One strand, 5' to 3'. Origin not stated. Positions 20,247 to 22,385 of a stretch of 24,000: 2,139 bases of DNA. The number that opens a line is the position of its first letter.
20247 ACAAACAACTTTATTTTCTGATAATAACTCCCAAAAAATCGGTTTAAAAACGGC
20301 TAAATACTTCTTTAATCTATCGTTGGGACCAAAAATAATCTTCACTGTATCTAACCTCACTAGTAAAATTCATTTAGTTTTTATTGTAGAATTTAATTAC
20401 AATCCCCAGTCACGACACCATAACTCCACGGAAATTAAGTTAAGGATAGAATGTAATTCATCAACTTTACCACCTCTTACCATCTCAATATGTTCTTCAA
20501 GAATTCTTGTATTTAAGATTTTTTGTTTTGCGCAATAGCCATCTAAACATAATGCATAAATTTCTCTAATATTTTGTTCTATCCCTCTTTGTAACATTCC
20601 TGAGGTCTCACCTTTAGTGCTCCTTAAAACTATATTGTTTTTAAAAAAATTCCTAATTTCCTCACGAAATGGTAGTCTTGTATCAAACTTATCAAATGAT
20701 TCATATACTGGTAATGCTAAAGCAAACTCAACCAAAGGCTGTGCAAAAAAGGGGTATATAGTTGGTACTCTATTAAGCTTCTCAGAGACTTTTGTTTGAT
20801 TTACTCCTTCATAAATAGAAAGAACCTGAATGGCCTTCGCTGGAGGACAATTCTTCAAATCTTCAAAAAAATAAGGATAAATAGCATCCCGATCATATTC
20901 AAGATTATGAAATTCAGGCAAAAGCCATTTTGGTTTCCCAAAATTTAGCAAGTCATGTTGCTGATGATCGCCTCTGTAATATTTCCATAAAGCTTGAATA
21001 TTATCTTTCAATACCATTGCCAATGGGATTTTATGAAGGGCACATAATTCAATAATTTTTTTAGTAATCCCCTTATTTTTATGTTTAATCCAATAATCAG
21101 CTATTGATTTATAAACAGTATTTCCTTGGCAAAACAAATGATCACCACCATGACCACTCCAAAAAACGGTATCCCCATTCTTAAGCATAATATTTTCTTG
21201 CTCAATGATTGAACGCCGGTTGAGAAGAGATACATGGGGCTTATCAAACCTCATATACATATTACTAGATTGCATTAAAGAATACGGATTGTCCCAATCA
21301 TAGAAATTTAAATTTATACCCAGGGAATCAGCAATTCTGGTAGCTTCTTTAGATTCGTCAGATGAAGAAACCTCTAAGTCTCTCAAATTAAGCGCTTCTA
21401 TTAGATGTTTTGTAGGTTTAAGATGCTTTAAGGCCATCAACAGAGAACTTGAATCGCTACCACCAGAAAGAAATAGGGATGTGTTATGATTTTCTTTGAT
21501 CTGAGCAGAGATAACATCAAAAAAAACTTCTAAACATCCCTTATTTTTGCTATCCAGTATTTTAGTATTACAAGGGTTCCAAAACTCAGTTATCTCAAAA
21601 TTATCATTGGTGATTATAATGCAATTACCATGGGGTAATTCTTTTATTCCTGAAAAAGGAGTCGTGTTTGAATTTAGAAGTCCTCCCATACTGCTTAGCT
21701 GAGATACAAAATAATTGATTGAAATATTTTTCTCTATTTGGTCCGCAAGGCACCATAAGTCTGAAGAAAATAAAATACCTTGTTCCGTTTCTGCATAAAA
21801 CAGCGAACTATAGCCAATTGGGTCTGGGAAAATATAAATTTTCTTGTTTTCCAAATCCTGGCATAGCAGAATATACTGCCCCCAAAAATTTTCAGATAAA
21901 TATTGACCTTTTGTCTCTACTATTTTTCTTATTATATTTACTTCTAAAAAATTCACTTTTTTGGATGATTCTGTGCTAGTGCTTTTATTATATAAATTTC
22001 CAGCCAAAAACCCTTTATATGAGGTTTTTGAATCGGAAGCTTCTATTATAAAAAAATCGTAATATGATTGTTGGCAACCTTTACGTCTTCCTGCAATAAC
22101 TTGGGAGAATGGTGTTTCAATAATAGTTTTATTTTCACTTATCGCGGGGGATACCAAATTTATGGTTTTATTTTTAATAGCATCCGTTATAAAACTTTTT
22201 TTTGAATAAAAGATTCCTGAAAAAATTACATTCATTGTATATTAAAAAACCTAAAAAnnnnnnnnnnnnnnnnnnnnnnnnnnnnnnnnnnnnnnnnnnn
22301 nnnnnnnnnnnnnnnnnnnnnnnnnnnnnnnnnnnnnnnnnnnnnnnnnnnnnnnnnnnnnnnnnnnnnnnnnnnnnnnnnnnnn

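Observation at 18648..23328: Complete mcjABCD-type lasso peptide cluster with an ABC exporter in a strongly AT-rich block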

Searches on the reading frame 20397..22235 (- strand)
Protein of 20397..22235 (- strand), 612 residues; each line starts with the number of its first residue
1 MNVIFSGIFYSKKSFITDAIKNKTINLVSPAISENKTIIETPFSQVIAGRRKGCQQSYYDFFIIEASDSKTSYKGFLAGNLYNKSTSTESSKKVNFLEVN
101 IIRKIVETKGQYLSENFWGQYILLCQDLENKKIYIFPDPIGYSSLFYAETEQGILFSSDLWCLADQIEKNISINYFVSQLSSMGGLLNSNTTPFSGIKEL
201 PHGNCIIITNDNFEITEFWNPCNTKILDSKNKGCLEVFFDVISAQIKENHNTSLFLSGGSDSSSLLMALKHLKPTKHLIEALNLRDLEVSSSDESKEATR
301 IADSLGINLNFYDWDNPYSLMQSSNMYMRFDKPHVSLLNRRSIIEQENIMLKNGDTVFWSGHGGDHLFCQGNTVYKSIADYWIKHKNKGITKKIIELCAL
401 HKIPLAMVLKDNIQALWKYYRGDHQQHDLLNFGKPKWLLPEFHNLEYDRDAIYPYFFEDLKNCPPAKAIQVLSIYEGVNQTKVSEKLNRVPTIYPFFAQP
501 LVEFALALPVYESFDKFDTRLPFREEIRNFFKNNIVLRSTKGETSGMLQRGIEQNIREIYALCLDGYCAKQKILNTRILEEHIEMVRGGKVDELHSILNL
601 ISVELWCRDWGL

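Call 3: search_protein_families(library=pfam, proteins=[window:20397-22235:-], max_evalue=0.01)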
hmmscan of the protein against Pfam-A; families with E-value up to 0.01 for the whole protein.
window:20397-22235:- (612 aa): 3 families
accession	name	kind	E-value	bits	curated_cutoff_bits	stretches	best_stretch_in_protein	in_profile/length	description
PF00733.27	Asn_synthase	-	3.2e-14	53.8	21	1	241-607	9-353/354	Asparagine synthase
PF13537.11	GATase_7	-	7.3e-06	26.4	25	1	78-163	29-121/123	Glutamine amidotransferase domain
PF02540.23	NAD_synthase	-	0.0089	15.6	21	0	239-323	6-90/242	NAD synthase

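Call 4: search_protein_families(library=ncbifam, proteins=[window:20397-22235:-], max_evalue=0.01)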
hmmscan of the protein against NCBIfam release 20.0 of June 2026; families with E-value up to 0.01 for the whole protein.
window:20397-22235:- (612 aa): 6 families
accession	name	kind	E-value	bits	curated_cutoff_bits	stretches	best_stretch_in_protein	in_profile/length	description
NF033561.1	macrolact_Ik_Al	subfamily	4.1e-22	78.5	300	1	118-608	80-556/561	albusnodin/ikarugamycin family macrolactam cyclase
TIGR01536.1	asn_synth_AEB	equivalog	4.1e-18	65.7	267.1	1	103-378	107-377/517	asparagine synthase (glutamine-hydrolyzing)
NF033535.1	lass_lactam_cya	exception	4.9e-18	65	525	2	110-380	112-388/668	lasso peptide isopeptide bond-forming cyclase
TIGR03108.1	eps_aminotran_1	hypoth_equivalog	3.8e-10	39.1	816.9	1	104-335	106-340/628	XrtA/PEP-CTERM system amidotransferase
TIGR03104.1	trio_amidotrans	equivalog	6.4e-07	28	570.1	1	100-308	102-319/589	N-acetylglutaminylglutamine amidotransferase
NF006949.0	PRK09431.1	equivalog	0.0034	16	499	0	98-169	99-171/554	asparagine synthase B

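Call 9: find_encoding_contigs(protein=window:20397-22235:-, flank=10000, max_places=6)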
Protein window:20397-22235:- (612 aa): 1 contig read that carries it; 1 place shown.
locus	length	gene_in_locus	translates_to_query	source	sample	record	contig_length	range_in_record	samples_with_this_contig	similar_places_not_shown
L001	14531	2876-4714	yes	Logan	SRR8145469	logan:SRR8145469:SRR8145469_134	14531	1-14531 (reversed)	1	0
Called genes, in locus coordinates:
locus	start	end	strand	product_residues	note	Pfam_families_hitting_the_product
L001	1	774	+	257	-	?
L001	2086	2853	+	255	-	PF13471:Transglut_core3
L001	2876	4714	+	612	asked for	PF13537:GATase_7 (weak), PF00733:Asn_synthase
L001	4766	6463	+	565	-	PF00664:ABC_membrane, PF00005:ABC_tran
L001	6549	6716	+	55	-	-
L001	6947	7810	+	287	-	-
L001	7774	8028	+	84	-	-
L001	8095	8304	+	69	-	PF09000:Cytotoxic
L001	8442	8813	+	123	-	-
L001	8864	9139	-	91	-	PF05016:ParE_toxin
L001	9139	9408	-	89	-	PF01402:RHH_1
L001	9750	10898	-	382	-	-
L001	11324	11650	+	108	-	PF11747:RebB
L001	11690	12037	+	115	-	PF11747:RebB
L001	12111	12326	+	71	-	PF11747:RebB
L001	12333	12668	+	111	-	-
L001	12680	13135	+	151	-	-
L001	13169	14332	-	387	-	PF13356:Arm-DNA-bind_3, PF14659:Phage_int_SAM_3 (weak), PF00589:Phage_integrase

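Call 10: find_related_loci(query=window:20397-22235:-, collection=genome_contigs, flank=6000)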
Query window:20397-22235:- (612 aa) in genome_contigs; peptide patterns used: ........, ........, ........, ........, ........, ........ (x = any residue, [..] = any of these).
25 stretches matched a pattern, but none encodes a relative of the query by tblastn (E <= 1e-3).
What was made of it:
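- Tried and rejected: (1) The first genome_contigs scan, with C alone, confirmed no relative (call 10).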

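Call 11: find_homologous_proteins(query=window:20397-22235:-, max_evalue=0.00001)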
Query window:20397-22235:- (612 aa): 7 proteins with E <= 0.00001 among 8000 candidates.
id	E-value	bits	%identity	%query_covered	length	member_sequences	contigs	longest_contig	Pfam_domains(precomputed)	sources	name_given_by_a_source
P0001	0.0e+0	1413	100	100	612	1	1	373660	PF00733.28,PF13537.12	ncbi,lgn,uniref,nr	ncbi:asparagine synthase-related protein [Candidatus Finniella inopinata]|uniref:asparagine synthase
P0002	5.6e-108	380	35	92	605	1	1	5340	PF00733.28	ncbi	-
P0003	1.3e-65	240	31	82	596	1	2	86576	PF00733.28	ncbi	-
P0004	3.1e-63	232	30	87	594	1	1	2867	PF00733.28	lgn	-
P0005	1.0e-59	221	31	81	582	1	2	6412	PF00733.28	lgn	-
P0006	5.1e-57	212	32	82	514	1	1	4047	PF00733.28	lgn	-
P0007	9.8e-28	115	26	76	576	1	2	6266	PF00733.28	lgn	-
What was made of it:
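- The exact C protein occurs in only one genome (calls 9, 11).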

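Call 15: find_encoding_contigs(protein=P0002, flank=6000, max_places=3)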
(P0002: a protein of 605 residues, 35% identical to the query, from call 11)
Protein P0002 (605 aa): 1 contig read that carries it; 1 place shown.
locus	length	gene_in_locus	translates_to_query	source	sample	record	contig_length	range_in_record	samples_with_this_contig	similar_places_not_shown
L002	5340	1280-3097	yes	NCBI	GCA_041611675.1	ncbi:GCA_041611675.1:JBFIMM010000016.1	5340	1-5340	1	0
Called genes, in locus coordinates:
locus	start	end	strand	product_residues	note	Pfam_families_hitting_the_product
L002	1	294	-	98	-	?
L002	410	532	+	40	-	-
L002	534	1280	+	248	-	PF13471:Transglut_core3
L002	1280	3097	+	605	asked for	PF00733:Asn_synthase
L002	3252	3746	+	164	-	PF01710:HTH_Tnp_IS630, PF01548:DEDD_Tnp_IS110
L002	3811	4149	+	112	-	PF02371:Transposase_20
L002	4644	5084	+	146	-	-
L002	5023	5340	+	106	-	?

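Call 16: find_encoding_contigs(protein=P0003, flank=6000, max_places=3)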
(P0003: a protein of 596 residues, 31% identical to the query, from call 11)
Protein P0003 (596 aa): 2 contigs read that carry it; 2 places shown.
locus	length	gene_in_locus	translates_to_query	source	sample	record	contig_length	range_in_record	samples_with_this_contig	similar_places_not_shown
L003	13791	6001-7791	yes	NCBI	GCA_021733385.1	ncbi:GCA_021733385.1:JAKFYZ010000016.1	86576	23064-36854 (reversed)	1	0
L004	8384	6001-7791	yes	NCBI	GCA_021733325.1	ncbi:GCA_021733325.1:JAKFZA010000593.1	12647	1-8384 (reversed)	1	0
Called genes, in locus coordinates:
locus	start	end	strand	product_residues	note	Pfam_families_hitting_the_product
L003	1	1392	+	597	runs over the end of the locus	PF00733:Asn_synthase (weak)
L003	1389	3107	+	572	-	PF00664:ABC_membrane, PF00005:ABC_tran, PF02463:SMC_N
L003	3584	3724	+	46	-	-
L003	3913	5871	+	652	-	-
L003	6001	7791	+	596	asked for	PF00733:Asn_synthase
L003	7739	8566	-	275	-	PF13471:Transglut_core3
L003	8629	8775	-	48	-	-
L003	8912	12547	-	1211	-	PF03389:MobA_MobL, PF01443:Viral_helicase1 (faint), PF13245:AAA_19, PF13604:AAA_30, PF18335:SH3_13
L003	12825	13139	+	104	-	-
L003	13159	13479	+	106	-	PF06412:TraD (weak)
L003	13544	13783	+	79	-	-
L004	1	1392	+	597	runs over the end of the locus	PF00733:Asn_synthase (weak)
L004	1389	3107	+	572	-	PF00664:ABC_membrane, PF00005:ABC_tran, PF02463:SMC_N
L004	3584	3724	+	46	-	-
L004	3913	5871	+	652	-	-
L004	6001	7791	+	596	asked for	PF00733:Asn_synthase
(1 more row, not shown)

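Call 32: find_related_loci(query=A2, collection=genome_contigs, flank=5000)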
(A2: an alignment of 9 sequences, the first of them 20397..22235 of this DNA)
Query A2 (612 aa) in genome_contigs; peptide patterns used: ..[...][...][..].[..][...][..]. (x = any residue, [..] = any of these).
65 stretches matched a pattern; 43 encode a relative of the query (tblastn E <= 1e-3); 43 distinct loci.
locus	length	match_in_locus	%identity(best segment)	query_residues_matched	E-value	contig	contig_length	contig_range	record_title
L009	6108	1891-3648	38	25-608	5e-126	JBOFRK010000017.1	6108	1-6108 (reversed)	MAG: Alphaproteobacteria bacterium isolate WFFMC_MAG_684 k139_67207_flag=1_multi=7.0000_len=6108, whole genome shotgun s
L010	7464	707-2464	38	25-608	3e-125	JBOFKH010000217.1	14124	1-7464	MAG: Alphaproteobacteria bacterium isolate WFFMC_MAG_371 k139_11813_flag=1_multi=5.0000_len=14124, whole genome shotgun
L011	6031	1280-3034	37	25-608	2e-121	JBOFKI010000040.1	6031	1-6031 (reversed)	MAG: Alphaproteobacteria bacterium isolate WFFMC_MAG_370 k139_572_flag=0_multi=9.9695_len=6031, whole genome shotgun seq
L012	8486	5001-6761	37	25-609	2e-125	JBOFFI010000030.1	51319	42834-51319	MAG: Alphaproteobacteria bacterium isolate WFFMC_MAG_102 k139_25740_flag=0_multi=17.0203_len=51319, whole genome shotgun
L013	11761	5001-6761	29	1-610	1e-74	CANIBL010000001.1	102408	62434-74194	MAG: Deltaproteobacteria bacterium isolate RE-9nov16-152 genome assembly, contig: RE-9nov16-C225, whole genome shotgun s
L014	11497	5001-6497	28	111-612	8e-58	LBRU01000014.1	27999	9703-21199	MAG: candidate division TM6 bacterium GW2011_GWE2_36_25 US13_C0014, whole genome shotgun sequence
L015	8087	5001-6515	31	116-610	2e-57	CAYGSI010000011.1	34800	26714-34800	MAG TPA_asm: uncultured Rickettsiaceae bacterium isolate ERP117304_co2_127 genome assembly, contig: NODE_1059_length_348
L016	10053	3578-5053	25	113-610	6e-38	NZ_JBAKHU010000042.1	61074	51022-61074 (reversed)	Micromonospora sp. CPCC 206060 Scaffold42_1, whole genome shotgun sequence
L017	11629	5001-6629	23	62-610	3e-35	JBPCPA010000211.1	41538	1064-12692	MAG: Jatrophihabitans sp. isolate TH_ant_mag_170 S1Ck127_4468461_flag_1_multi_7.0000_len_41538, whole genome shotgun seq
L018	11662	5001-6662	25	49-610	1e-33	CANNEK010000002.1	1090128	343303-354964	uncultured Kordiimonas sp. isolate 199-3Z.fasta genome assembly, contig: NODE_2, whole genome shotgun sequence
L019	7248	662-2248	23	69-610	3e-27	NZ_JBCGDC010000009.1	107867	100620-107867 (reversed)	Polymorphospora sp. 2-325 Scaffold9, whole genome shotgun sequence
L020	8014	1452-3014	23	74-610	2e-26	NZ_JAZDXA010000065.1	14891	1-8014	Sphingobium sp. MK2 NODE_57_length_14891_cov_127.158836, whole genome shotgun sequence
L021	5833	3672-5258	22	75-608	3e-26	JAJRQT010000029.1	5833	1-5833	MAG: Bacteroidetes bacterium isolate Dive100_bin10.8 k141_243635, whole genome shotgun sequence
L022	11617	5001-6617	20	55-608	5e-26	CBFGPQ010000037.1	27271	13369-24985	MAG TPA_asm: uncultured Asticcacaulis sp. isolate SRR14536362_binner23_Refined_13 genome assembly, contig: ERZ27321111.6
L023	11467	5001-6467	20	113-610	1e-25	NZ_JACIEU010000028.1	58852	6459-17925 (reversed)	Sphingobium scionense strain DSM 19371 Ga0373320_028, whole genome shotgun sequence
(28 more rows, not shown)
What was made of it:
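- Tried and rejected: The alignment-based rescan worked (call 32).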

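Call 45: find_homologous_proteins(query=A2, max_evalue=1e-10)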
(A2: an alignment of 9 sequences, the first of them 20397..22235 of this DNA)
Query A2 (9 sequences) (612 aa, profile of the alignment): 20 proteins with E <= 1e-10 among 8000 candidates.
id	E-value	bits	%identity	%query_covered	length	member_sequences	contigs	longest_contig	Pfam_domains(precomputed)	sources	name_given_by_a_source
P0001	8.1e-246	835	100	100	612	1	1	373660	PF00733.28,PF13537.12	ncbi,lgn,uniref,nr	ncbi:asparagine synthase-related protein [Candidatus Finniella inopinata]|uniref:asparagine synthase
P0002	3.5e-242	823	35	92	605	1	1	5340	PF00733.28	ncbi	-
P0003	2.2e-239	814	31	82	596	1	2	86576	PF00733.28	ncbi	-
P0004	7.1e-230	782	30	87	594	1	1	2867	PF00733.28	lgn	-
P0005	1.6e-220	752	31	81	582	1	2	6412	PF00733.28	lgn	-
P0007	1.8e-189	649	26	76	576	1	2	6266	PF00733.28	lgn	-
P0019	2.9e-19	87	20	26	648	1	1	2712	PF12481.14,PF00733.28,PF13522.12,PF13537.12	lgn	-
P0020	1.2e-18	85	24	25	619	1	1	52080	PF00733.28,PF13522.12,PF13537.12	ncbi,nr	ncbi:MAG: asparagine synthase (glutamine-hydrolyzing) [Pelagibacterales bacterium]|nr:asparagine syn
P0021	1.3e-18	85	24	25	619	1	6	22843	PF00733.28,PF13522.12,PF13537.12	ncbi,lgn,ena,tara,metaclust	tara:strand:+ start:5251 stop:7110 length:1860 start_codon:yes stop_codon:yes gene_type:complete|met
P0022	1.5e-18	84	24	25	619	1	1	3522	PF00733.28,PF13522.12,PF13537.12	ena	-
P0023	2.3e-18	84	25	25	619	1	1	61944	PF00733.28,PF13522.12,PF13537.12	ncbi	-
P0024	2.3e-18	84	24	25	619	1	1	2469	PF00733.28,PF13522.12,PF13537.12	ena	-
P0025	2.4e-18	84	25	25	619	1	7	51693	PF00733.28,PF13522.12,PF13537.12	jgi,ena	-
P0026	2.5e-18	84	25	25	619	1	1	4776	PF00733.28,PF13522.12,PF13537.12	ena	-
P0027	3.8e-18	83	25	25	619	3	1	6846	PF00733.28,PF13522.12,PF13537.12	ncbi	-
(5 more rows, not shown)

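Call 51: search_solved_structures(query=A2, max_evalue=0.001)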
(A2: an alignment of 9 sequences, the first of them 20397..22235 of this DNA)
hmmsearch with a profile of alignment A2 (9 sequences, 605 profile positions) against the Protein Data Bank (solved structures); distinct sequences matched with E-value up to 0.001: 5.
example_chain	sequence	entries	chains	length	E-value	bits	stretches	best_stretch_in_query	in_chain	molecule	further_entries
7ylz_A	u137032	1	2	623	2.4e-09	39.1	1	105-364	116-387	hydroxyamidotransferase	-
8sue_A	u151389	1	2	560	5.5e-06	28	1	220-361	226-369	Asparagine synthetase [glutamine-hydrolyzing]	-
6gq3_A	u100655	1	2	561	5.6e-06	28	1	220-361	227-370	Asparagine synthetase [glutamine-hydrolyzing]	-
9b6c_A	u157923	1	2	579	7.3e-06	27.6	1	220-361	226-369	Asparagine synthetase [glutamine-hydrolyzing]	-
1q15_A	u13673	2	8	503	0.00042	21.8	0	236-304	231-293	CarA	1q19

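Call 52: search_protein_families(library=pfam, proteins=[L001:1-774:+], max_evalue=0.1)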
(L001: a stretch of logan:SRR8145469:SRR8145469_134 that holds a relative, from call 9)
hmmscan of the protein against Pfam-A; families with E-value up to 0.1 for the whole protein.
L001:1-774:+ (257 aa): 0 families

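Call 56: search_protein_representatives(protein=window:20397-22235:-)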
Query: 612 residues. Proteins with E-value up to 0.001 (for the whole library): 6104; up to 1e-10: 1125; up to 1e-30: 124. The best 150 are listed.
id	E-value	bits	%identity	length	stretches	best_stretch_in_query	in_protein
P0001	0.0e+00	1413.2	100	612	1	1-612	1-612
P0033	6.2e-149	513.6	42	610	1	20-612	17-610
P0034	3.5e-122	425.3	39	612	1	24-608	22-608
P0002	1.8e-108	380.0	35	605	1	56-610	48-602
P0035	6.5e-90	318.7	34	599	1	92-612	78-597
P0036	1.4e-77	278.0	32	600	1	3-611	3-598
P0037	1.4e-76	274.7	36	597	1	6-611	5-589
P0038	1.8e-76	274.3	33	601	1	74-612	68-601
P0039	5.5e-71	256.2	32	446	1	175-611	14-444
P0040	3.4e-70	253.6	33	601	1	73-611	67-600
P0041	1.9e-69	251.1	33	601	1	24-612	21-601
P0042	3.9e-69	250.1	32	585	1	72-611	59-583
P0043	1.9e-68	247.8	31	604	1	74-612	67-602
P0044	2.0e-68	247.7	30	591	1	23-610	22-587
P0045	2.0e-66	241.2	32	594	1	33-611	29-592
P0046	2.2e-65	237.7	31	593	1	74-610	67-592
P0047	1.2e-63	232.0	31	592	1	75-612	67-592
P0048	1.6e-62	228.2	31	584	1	101-607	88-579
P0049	3.4e-61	223.9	30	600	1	4-610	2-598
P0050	2.0e-60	221.3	32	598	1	21-611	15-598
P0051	8.9e-60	219.2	30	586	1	110-610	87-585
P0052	1.7e-59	218.2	31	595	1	59-612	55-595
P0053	2.5e-59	217.7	33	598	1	68-611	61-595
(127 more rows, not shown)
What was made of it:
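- Tried and rejected: The exhaustive HMMER search did: 124 representatives at E<=1e-30 (call 56).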

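Call 57: list_cluster_members(proteins=[P0033, P0034, P0035, P0036, P0037, P0038, P0040, P0041, P0042, P0043])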
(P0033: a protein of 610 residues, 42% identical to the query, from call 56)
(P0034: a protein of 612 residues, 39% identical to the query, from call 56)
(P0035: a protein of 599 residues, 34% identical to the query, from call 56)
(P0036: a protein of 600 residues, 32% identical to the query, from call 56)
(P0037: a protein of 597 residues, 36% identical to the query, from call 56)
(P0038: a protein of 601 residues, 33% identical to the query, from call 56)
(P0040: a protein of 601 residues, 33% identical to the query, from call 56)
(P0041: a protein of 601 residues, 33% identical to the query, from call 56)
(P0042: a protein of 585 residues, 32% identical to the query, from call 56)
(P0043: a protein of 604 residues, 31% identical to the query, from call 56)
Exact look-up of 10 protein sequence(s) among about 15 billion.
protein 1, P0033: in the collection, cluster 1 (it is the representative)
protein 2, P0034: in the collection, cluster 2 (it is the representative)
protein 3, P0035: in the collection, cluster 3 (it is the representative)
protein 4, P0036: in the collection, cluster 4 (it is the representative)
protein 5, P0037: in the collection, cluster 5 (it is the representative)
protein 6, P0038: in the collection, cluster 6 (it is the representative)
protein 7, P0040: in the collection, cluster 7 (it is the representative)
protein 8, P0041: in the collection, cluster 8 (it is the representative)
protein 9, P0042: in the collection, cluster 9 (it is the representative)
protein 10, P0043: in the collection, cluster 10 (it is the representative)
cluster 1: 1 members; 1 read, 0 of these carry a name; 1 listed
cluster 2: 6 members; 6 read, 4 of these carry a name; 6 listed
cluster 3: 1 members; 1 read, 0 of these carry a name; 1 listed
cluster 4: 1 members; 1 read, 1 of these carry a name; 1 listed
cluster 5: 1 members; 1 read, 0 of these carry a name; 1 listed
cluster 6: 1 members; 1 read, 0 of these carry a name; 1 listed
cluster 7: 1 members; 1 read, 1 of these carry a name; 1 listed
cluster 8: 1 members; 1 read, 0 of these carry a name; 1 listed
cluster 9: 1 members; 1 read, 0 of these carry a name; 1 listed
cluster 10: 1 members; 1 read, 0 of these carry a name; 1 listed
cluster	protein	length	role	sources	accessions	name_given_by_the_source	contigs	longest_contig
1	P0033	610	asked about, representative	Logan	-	-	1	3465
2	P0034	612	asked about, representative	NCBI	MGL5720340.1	MAG: asparagine synthase-related protein [Alphaproteobacteria bacterium]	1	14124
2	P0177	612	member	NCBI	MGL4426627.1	MAG: asparagine synthase-related protein [Alphaproteobacteria bacterium]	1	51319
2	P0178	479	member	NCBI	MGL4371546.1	MAG: asparagine synthase-related protein, partial [Alphaproteobacteria bacterium]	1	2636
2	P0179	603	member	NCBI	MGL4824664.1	MAG: asparagine synthase-related protein [Alphaproteobacteria bacterium]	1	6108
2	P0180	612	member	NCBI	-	-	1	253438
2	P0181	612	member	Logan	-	-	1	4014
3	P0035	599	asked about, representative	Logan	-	-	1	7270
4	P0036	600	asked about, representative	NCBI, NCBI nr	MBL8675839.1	MAG: hypothetical protein JNJ47_00180 [Alphaproteobacteria bacterium] | hypothetical protein [Alphaproteobacteria bacterium]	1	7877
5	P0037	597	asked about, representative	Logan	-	-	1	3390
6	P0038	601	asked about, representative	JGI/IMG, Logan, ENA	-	-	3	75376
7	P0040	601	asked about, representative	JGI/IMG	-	asparagine synthase (glutamine-hydrolysing)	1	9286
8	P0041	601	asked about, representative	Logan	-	-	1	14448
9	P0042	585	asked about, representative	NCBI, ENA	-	-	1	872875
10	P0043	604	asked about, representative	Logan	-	-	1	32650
